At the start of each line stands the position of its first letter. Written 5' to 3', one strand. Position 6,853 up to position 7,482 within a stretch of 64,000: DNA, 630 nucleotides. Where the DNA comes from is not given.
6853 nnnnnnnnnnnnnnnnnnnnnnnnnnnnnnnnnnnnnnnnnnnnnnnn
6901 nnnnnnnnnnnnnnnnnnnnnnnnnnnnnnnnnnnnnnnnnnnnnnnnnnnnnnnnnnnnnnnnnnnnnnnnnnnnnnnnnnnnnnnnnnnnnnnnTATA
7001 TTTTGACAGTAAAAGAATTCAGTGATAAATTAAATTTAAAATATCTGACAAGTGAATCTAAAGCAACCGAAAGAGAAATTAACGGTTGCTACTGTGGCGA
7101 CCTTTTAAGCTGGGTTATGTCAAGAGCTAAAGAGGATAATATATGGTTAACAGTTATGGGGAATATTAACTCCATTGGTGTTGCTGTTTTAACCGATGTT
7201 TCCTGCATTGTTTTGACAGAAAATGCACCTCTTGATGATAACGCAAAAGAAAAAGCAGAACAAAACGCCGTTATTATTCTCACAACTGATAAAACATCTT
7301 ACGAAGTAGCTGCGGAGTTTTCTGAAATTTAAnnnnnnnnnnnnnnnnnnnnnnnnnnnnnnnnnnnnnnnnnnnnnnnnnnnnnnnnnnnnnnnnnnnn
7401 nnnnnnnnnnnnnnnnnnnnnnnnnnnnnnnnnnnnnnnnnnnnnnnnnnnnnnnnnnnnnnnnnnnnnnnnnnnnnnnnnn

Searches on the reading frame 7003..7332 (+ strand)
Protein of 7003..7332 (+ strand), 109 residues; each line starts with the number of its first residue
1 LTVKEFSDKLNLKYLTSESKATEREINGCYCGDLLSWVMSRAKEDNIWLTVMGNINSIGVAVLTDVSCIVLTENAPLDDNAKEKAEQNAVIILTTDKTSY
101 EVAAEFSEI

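Call 28: search_protein_families(library=pfam, proteins=[window:7003-7332:+], max_evalue=0.001)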
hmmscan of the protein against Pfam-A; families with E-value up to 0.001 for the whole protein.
window:7003-7332:+ (109 aa): 2 families
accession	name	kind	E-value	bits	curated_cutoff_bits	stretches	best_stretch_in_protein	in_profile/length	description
PF07085.17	DRTGG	-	3.1e-07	30.6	25.2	1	38-106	34-102/105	DRTGG domain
PF02603.21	Hpr_kinase_N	-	7.1e-06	26.5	24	1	64-107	79-122/125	HPr Serine kinase N terminus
